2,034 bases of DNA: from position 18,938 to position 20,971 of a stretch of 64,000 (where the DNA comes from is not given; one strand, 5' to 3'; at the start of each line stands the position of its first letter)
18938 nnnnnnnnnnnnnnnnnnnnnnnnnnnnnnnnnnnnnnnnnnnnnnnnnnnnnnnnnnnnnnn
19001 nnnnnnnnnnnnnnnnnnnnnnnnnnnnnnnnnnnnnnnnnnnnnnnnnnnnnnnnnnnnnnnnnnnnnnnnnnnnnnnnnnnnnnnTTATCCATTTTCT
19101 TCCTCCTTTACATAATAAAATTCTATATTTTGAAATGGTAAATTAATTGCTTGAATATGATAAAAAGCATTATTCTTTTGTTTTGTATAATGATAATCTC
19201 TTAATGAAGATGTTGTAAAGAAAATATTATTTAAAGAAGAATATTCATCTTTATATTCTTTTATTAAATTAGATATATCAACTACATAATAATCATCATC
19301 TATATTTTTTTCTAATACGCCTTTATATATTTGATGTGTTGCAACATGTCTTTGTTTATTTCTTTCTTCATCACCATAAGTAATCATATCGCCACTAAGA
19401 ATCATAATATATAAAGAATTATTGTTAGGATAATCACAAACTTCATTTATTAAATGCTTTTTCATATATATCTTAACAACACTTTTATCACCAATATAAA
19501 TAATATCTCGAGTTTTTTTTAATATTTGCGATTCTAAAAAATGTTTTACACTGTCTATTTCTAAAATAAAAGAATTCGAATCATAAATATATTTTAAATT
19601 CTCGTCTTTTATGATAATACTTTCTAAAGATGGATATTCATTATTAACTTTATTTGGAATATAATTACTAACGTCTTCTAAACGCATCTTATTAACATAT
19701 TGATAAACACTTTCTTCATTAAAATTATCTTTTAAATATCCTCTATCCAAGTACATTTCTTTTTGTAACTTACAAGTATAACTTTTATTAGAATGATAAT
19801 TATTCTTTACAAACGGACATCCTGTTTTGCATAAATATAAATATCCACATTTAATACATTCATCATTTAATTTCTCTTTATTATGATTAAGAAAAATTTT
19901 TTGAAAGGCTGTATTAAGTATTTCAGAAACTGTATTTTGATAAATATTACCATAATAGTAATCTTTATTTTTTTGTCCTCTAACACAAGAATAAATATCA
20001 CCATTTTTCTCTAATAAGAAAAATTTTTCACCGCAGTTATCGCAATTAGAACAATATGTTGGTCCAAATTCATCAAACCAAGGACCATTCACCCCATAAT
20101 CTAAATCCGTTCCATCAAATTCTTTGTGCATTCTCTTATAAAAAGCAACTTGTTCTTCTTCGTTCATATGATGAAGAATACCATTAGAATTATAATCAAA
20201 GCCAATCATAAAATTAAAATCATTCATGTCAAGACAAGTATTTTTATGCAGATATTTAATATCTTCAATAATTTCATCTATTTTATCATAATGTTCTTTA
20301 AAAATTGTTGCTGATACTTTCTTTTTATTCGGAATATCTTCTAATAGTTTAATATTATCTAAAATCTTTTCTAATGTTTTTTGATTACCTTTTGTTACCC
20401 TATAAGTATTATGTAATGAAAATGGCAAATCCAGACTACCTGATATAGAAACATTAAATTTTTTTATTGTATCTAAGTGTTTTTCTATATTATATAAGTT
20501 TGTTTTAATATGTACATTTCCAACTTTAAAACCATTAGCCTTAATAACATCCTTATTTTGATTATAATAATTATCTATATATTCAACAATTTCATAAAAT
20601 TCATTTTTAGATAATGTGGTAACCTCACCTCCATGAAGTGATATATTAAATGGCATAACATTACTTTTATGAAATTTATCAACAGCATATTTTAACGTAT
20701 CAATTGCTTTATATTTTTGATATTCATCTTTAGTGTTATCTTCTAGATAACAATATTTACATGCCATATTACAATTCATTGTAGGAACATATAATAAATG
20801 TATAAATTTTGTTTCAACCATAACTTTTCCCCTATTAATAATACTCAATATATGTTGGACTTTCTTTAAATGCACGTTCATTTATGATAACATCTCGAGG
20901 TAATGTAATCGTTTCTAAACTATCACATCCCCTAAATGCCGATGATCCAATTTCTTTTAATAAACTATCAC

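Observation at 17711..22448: Tightly coupled four-gene radical SAM/SPASM cluster with an Asn-tailed small protein and two zinc-ribbon membrane proteins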

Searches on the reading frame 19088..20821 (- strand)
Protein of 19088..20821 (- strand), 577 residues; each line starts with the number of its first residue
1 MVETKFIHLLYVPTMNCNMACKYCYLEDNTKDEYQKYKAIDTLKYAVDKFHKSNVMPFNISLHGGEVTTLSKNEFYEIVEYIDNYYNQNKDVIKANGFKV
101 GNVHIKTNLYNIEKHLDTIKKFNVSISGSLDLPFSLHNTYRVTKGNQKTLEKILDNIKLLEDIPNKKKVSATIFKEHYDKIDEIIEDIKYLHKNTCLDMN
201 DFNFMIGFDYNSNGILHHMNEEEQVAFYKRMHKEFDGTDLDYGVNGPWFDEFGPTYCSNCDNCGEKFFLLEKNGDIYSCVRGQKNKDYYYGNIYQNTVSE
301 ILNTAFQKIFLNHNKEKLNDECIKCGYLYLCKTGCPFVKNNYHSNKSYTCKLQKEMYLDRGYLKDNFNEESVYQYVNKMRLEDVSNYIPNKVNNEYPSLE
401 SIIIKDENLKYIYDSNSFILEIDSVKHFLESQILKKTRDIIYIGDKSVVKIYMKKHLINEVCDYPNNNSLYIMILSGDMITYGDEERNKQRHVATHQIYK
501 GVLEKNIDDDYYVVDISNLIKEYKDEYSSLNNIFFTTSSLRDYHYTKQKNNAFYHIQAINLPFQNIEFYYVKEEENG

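Call 3: search_protein_families(library=pfam, proteins=[window:19088-20821:-], max_evalue=0.1)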
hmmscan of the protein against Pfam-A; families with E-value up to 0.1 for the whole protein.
window:19088-20821:- (577 aa): 4 families
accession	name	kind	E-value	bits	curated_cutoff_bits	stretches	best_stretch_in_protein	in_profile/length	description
PF04055.27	Radical_SAM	-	2.9e-12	47.5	29.5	1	11-188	1-166/166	Radical SAM superfamily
PF13353.11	Fer4_12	-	1.1e-09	39.1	22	1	15-132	13-119/137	4Fe-4S single cluster domain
PF13186.11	SPASM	-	7.5e-06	26.6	21.5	1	260-325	1-66/67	Iron-sulfur cluster-binding domain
PF13183.11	Fer4_8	-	0.033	15.2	27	1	320-354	3-35/68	4Fe-4S dicluster domain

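Call 4: search_protein_families(library=ncbifam, proteins=[window:19088-20821:-], max_evalue=0.1)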
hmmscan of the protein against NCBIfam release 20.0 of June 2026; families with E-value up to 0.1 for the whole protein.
window:19088-20821:- (577 aa): 39 families (the best 25 are shown)
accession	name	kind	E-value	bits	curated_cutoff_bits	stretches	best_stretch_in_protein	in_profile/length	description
NF041298.1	rSAM_mat_DynA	equivalog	4e-24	85.2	450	1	13-357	7-346/356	dynobactin maturation radical SAM/SPASM protein DynA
TIGR03942.1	sulfatase_rSAM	equivalog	5.5e-24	84.9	349.45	1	14-356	8-349/363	anaerobic sulfatase maturase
NF047865.1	rSAM_PapB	equivalog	1.3e-18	67.4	340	1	14-345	10-324/330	PapB family radical SAM/SPASM ranthipeptide maturase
TIGR03978.1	rSAM_paired_1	equivalog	1.4e-18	67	370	1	6-188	83-257/466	His-Xaa-Ser system radical SAM maturase HxsB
TIGR04083.1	rSAM_pep_methan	hypoth_equivalog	4.3e-18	65.3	300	2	8-152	1-132/376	TIGR04083 family peptide-modifying radical SAM enzyme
NF041300.1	rSAM_mat_DarW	exception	6.7e-18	64.7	650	2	13-161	47-185/415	radical SAM/SPASM peptide maturase DarW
NF041718.1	rSAM_phane_AMC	equivalog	6.8e-17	61.5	425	1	5-186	4-173/362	cyclophane-forming radical SAM peptide maturase AmcB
NF038005.1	rSAM_mat_DarE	equivalog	2.1e-16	59.7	650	2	13-162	80-219/432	darobactin maturation radical SAM/SPASM protein DarE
NF010308.0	PRK13745.1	equivalog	3e-15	56.1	484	2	253-393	272-402/412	anaerobic sulfatase-maturation protein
NF041707.1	rSAM_YhhB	equivalog_domain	9.7e-15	54.3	445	1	16-171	11-163/369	cyclophane-forming radical SAM/SPASM peptide maturase YhhB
TIGR04261.1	rSAM_GlyRichRpt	subfamily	1.3e-14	54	310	1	13-230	3-212/363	cyclophane-forming radical SAM/SPASM peptide maturase GrrM/OscB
TIGR04334.1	rSAM_Clo7bot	equivalog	4.4e-14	51.9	600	1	7-344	90-415/440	radical SAM/SPASM domain Clo7bot peptide maturase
TIGR04163.1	rSAM_cobopep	equivalog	3.3e-12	45.9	375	2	11-193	68-237/428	peptide-modifying radical SAM enzyme CbpB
TIGR04085.1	rSAM_more_4Fe4S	domain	4.4e-12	46.3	27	1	263-350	1-93/93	SPASM domain-containing protein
NF040492.1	not_ScfB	exception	8.4e-12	44.7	855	1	15-348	103-426/450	ScfB-related radical SAM/SPASM orphan maturase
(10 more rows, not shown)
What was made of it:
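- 19088..20821 (-): rSAM577, a radical SAM/SPASM enzyme with no N-terminal RRE. It has three parts: the CxxxCxxC motif at residues 17-24 (nt 20750-20773); the SPASM cysteine set at residues 257-350 (nt 19772-20053); and a family-specific beta-rich C-terminal domain at about residues 370-577 (nt 19091-19714). Pfam and NCBIfam domain hits (calls 3, 4).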

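Call 6: find_homologous_proteins(query=window:19088-20821:-)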
Query window:19088-20821:- (577 aa): 2331 proteins with E <= 0.001 among 7511 candidates; the best 120 are listed.
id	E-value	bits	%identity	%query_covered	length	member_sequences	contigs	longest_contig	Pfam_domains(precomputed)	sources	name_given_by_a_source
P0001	0.0e+0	1241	94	100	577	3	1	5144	PF04055.28,PF13353.12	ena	-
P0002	0.0e+0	1015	77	99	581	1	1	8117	PF13186.12,PF04055.28,PF13353.12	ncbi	-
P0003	0.0e+0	1015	76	99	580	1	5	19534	PF04055.28,PF13353.12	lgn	-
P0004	0.0e+0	1014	78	99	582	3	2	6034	PF13186.12,PF04055.28,PF13353.12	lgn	-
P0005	0.0e+0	1013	76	99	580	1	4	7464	PF04055.28,PF13353.12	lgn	-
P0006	0.0e+0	1012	76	99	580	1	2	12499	PF04055.28,PF13353.12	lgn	-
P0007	4.3e-298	1008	75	99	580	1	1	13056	PF13186.12,PF04055.28,PF13353.12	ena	-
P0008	1.4e-297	1006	77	99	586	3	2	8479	PF13186.12,PF04055.28,PF13353.12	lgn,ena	-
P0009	8.2e-297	1004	77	99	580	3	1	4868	PF13186.12,PF04055.28,PF13353.12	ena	-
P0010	2.5e-296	1002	74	99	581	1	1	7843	PF13186.12,PF04055.28,PF13353.12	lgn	-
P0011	3.1e-296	1002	76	99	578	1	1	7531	PF13186.12,PF04055.28,PF13353.12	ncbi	-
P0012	5.1e-296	1001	75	99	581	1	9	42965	PF13186.12,PF04055.28,PF13353.12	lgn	-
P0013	5.3e-296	1001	75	99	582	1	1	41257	PF13186.12,PF04055.28,PF13353.12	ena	-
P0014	6.7e-296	1001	75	99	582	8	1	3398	PF13186.12,PF04055.28,PF13353.12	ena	-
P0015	1.0e-295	1000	75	99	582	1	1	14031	PF13186.12,PF04055.28,PF13353.12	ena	-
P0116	9.7e-291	984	75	99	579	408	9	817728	PF13186.12,PF04055.28,PF13353.12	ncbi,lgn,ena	-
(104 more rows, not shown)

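Call 7: search_protein_families(library=padloc, proteins=[window:19088-20821:-], max_evalue=0.1)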
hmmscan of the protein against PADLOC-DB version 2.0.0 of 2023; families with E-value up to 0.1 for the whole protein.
window:19088-20821:- (577 aa): 0 families

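Call 8: find_encoding_contigs(protein=P0116, flank=6000, max_places=4)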
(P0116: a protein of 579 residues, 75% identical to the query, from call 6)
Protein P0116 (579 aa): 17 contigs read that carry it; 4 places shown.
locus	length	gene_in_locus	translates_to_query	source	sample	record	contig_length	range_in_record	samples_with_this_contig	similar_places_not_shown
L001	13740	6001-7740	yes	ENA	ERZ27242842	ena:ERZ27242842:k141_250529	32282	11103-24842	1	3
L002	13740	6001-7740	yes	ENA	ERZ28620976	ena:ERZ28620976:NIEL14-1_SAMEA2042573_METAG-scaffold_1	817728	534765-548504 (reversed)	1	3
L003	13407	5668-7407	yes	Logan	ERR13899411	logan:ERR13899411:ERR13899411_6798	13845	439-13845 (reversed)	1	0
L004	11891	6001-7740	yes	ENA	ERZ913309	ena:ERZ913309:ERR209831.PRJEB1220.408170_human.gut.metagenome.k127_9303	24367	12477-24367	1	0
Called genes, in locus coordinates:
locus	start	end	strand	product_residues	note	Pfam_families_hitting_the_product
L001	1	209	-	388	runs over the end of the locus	PF02518:HATPase_c, PF13589:HATPase_c_3 (weak)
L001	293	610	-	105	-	PF00367:PTS_EIIB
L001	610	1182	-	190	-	-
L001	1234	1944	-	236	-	PF01066:CDP-OH_P_transf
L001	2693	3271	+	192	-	PF12844:HTH_19, PF13443:HTH_26 (weak), PF01381:HTH_3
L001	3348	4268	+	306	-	-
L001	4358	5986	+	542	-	PF13306:LRR_5, PF13855:LRR_8 (faint), PF13306:LRR_5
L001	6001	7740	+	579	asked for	PF04055:Radical_SAM, PF13353:Fer4_12, PF13186:SPASM (weak)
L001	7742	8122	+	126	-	-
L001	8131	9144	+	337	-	-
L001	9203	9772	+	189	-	-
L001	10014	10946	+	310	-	PF13310:Virulence_RhuM, PF02661:Fic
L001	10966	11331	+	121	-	PF12682:Flavodoxin_4, PF12641:Flavodoxin_3 (faint), PF12724:Flavodoxin_5 (faint)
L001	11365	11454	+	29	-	-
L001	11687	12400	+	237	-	PF00226:DnaJ (weak)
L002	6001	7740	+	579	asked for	PF04055:Radical_SAM, PF13353:Fer4_12, PF13186:SPASM (weak)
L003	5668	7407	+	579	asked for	PF04055:Radical_SAM, PF13353:Fer4_12, PF13186:SPASM (weak)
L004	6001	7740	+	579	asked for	PF04055:Radical_SAM, PF13353:Fer4_12, PF13186:SPASM (weak)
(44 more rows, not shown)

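Call 9: find_encoding_contigs(protein=P0002, flank=6000, max_places=3)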
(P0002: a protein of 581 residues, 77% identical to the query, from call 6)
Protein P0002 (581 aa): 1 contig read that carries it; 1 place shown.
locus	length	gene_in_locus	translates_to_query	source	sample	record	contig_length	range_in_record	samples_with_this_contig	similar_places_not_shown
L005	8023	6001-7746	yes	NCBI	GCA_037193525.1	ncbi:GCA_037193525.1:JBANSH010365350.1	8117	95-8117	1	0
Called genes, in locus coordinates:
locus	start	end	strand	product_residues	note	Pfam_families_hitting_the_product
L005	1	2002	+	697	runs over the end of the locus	?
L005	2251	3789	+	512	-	PF01381:HTH_3, PF12844:HTH_19, PF13443:HTH_26, PF13560:HTH_31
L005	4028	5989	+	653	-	PF13248:Zn_ribbon_3 (faint), PF13240:Zn_Ribbon_1 (weak), PF13306:LRR_5, PF13855:LRR_8 (faint), PF13306:LRR_5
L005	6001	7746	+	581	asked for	PF04055:Radical_SAM, PF13353:Fer4_12, PF13186:SPASM (weak)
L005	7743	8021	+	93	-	?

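Call 10: find_related_loci(query=window:19088-20821:-, collection=genome_contigs, flank=7000)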
Query window:19088-20821:- (577 aa) in genome_contigs; peptide patterns used: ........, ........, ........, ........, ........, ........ (x = any residue, [..] = any of these).
263 stretches matched a pattern; 226 encode a relative of the query (tblastn E <= 1e-3); the best 80 are kept; 80 distinct loci.
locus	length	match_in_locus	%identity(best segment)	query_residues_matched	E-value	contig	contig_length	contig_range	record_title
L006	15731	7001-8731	76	1-574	0e+0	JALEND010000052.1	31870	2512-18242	MAG: Mycoplasmatota bacterium isolate SUG156 k141_7302468, whole genome shotgun sequence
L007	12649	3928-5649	76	1-571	0e+0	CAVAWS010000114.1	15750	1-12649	Paratractidigestivibacter sp. isolate G02643-L1_cleanbin_000022 genome assembly, contig: Spades_G02643-L1_contig_1326, w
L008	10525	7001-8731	75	2-574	0e+0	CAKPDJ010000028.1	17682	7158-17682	MAG: uncultured Bacilli bacterium isolate REFINED_METABAT215_TOP10_CONTIGS_1500_ASSEMBLY_K77_MERGED__Hadza_PheChl_Fiber-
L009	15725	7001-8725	75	5-574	0e+0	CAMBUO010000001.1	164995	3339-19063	MAG: uncultured Clostridia bacterium isolate SRR17382098_bin.1_metaWRAP_v1.3_MAG genome assembly, contig: ERZ10544617.24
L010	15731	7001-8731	75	1-574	0e+0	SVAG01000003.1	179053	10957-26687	MAG: Lactobacillales bacterium isolate SIG196 NODE_1400_length_179053_cov_5.805322, whole genome shotgun sequence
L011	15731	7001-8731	74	2-574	0e+0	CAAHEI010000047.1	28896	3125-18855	MAG TPA_asm: Clostridia bacterium, isolate HGM13625, WGS project CAAHEI010000000 data, contig: SRS820627_28_k75_2185, wh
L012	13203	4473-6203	76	5-576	0e+0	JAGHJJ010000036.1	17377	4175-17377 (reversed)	MAG: Bacilli bacterium isolate MAG.7 k127_320560, whole genome shotgun sequence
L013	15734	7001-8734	74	1-574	0e+0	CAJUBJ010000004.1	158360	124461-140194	MAG TPA_asm: uncultured Bacilli bacterium isolate MGBC127997 genome assembly, contig: MGBC127997.4, whole genome shotgun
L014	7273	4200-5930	74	2-574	0e+0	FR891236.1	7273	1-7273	Clostridium sp. CAG:465 genomic scaffold, scf16, whole genome shotgun sequence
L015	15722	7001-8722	75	5-574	0e+0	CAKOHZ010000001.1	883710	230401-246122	MAG: uncultured Bacilli bacterium isolate REFINED_METABAT215_TOP10_CONTIGS_1500_ASSEMBLY_K77_MERGED__Hadza_MoBio_hadza-E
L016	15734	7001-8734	75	1-574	0e+0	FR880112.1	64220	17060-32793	Clostridium sp. CAG:524 genomic scaffold, scf62, whole genome shotgun sequence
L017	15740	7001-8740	75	1-574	0e+0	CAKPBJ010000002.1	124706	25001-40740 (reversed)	MAG: uncultured Bacilli bacterium isolate REFINED_METABAT215_TOP10_CONTIGS_1500_ASSEMBLY_K77_MERGED__Hadza_MoBio_hadza-A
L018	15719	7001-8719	74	5-574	0e+0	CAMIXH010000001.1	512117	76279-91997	MAG: uncultured Tenericutes bacterium isolate SRR12081296_bin.39_metaWRAP_v1.3_MAG genome assembly, contig: ERZ12289772.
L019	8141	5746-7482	74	1-575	0e+0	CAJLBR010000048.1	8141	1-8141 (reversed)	MAG TPA_asm: uncultured Clostridium sp. isolate SRR5519174-bin.8 genome assembly, contig: NODE_3170_length_8141_cov_5.37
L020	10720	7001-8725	73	5-575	0e+0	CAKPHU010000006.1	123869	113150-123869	MAG: uncultured Bacilli bacterium isolate REFINED_METABAT215_TOP10_CONTIGS_1500_ASSEMBLY_K77_MERGED__Hadza_MoBio_C-REDO_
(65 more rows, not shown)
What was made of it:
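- The rSAM is highly conserved (66-77% identity) across the 80 fetched species loci (226 species matched in all), like a core gene (call 10).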

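Call 28: search_solved_structures(query=A2, max_evalue=0.01)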
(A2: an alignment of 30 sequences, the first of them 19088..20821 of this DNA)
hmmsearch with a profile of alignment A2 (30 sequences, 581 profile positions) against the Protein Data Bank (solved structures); distinct sequences matched with E-value up to 0.01: 0.

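Call 31: search_protein_representatives(protein=window:19088-20821:-)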
Query: 577 residues. Proteins with E-value up to 0.001 (for the whole library): 2393; up to 1e-10: 321; up to 1e-30: 63. The best 150 are listed.
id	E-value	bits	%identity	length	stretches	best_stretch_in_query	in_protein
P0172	2.9e-180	617.4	50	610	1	4-569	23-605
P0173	4.8e-135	468.2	75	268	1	3-267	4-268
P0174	2.6e-117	409.6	39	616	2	5-364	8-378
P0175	2.7e-113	396.4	46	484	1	4-457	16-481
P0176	1.5e-105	370.8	38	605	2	7-361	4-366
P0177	1.8e-105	370.5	38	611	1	5-573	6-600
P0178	3.4e-105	369.6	60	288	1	303-573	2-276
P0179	2.9e-104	366.5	77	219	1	4-215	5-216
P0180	5.2e-103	362.4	57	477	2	149-433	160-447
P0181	5.7e-101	355.7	53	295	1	68-357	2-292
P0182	3.8e-100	352.9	40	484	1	5-455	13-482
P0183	3.5e-97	343.2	42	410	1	3-368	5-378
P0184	6.9e-89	315.8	43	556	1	5-361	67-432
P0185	1.7e-88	314.5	59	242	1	56-285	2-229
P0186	9.4e-88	312.0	36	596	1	8-571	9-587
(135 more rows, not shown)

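Call 36: find_homologous_proteins(query=A4, max_evalue=1e-20)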
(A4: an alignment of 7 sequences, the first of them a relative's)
Query A4 (7 sequences) (611 aa, profile of the alignment): 292 proteins with E <= 1e-20 among 6106 candidates; the best 120 are listed.
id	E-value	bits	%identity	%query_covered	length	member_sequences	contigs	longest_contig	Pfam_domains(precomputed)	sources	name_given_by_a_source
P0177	2.4e-272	923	100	100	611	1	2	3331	PF13186.12,PF04055.28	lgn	-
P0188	9.2e-264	895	43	96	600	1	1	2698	PF04055.28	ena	-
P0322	3.4e-219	748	47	96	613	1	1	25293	PF13186.12,PF04055.28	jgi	jgi:uncharacterized protein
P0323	1.0e-218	746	52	97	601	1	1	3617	PF04055.28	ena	-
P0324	1.1e-216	739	36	98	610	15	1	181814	PF04055.28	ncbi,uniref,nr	ncbi:radical SAM protein [Archangium sp. Cb G35]|uniref:radical SAM protein n=1 Tax=Archangium sp. C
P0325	8.5e-216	736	35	98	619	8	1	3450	-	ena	-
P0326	1.7e-213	729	50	97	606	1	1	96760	PF04055.28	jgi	-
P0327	1.7e-213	729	45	98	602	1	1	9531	PF13186.12,PF04055.28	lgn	-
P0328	2.7e-212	725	41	97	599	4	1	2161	PF04055.28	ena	-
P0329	3.4e-211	721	34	98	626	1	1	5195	PF04055.28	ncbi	-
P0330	1.3e-210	719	41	96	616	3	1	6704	PF04055.28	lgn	-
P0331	1.8e-210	719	41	98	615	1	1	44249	PF04055.28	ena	-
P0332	6.6e-210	717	41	96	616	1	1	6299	PF13186.12,PF04055.28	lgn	-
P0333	1.4e-209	716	44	97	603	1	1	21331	PF13186.12,PF04055.28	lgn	-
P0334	1.5e-209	716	41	96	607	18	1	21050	PF13186.12,PF04055.28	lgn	-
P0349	4.6e-204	698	42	98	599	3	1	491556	PF04055.28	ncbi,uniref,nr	ncbi:radical SAM protein [Pseudoalteromonas luteoviolacea]|uniref:radical SAM protein n=1 Tax=Pseudo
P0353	1.3e-203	696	36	97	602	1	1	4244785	PF13186.12,PF04055.28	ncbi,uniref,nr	ncbi:radical SAM additional 4Fe4S-binding domain protein [Beggiatoa alba B18LD]|uniref:Radical SAM a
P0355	1.8e-203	696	37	97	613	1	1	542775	PF13186.12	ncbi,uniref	ncbi:SPASM domain-containing protein [Rapidithrix thailandica]|uniref:SPASM domain-containing protei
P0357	2.2e-203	695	43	96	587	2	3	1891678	PF04055.28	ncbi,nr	ncbi:putative sulfatase maturation enzyme, radical SAM superfamily [Campylobacter blaseri]|nr:SPASM 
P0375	3.0e-199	682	42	97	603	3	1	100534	PF13186.12,PF04055.28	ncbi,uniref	ncbi:radical SAM/SPASM domain-containing protein [Corynebacterium sp. H78]|uniref:radical SAM/SPASM 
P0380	5.3e-197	674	39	97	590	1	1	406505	-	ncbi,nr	ncbi:SPASM domain-containing protein [Staphylococcus chromogenes]|nr:SPASM domain-containing protein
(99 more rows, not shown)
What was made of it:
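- Outside RF39 the family is distributed sporadically across phyla (call 36).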

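Call 37: find_encoding_contigs(protein=P0380, flank=7000, max_places=2)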
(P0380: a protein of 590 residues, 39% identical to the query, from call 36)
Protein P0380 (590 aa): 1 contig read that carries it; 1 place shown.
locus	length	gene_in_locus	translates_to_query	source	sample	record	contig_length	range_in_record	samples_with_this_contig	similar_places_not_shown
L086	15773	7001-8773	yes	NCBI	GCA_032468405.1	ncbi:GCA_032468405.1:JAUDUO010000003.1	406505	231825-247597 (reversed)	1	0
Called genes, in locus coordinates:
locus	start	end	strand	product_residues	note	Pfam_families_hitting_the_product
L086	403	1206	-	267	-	-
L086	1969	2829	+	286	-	PF03180:Lipoprotein_9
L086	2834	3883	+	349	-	PF02463:SMC_N (weak), PF00005:ABC_tran, PF13304:AAA_21 (faint), PF09383:NIL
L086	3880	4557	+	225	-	PF00528:BPD_transp_1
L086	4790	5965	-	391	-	PF02696:SelO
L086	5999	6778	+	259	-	-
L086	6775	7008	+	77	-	-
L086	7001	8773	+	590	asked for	-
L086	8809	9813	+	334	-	PF08840:BAAT_C (weak)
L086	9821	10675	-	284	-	PF06999:Suc_Fer-like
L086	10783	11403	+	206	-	PF24837:AMIN-like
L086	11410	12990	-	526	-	PF00817:IMS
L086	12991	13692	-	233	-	PF27531:MT3502_N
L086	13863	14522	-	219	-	PF00072:Response_reg, PF00196:GerE, PF08281:Sigma70_r4_2 (weak), PF13384:HTH_23 (weak)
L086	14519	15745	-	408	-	PF04024:PspC, PF13581:HATPase_c_2 (faint), PF02518:HATPase_c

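Call 38: find_encoding_contigs(protein=P0357, flank=7000, max_places=2)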
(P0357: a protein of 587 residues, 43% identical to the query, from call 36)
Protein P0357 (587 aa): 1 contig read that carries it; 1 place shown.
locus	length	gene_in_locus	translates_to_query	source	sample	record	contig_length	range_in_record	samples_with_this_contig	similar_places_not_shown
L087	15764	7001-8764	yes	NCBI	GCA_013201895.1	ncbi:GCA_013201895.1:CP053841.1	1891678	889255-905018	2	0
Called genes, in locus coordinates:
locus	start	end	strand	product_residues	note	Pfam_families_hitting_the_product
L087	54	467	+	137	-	PF18925:DUF5675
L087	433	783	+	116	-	-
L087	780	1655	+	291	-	-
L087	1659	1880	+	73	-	-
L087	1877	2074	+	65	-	-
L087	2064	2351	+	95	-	-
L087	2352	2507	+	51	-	-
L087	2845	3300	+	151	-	PF04717:Phage_base_V (weak)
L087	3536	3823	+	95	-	PF04965:GPW_gp25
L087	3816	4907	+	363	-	PF26776:Baseplate_J_N, PF26078:Baseplate_J_M (weak)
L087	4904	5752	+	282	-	PF09684:Tail_P2_I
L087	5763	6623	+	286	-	PF12571:Phage_tail_fib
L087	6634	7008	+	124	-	-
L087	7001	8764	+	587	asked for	PF04055:Radical_SAM (weak)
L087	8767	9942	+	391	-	-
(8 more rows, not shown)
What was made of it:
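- One copy lies in a P2-like prophage between the tail fibre and the sheath (call 38), a known cargo hotspot (own knowledge).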
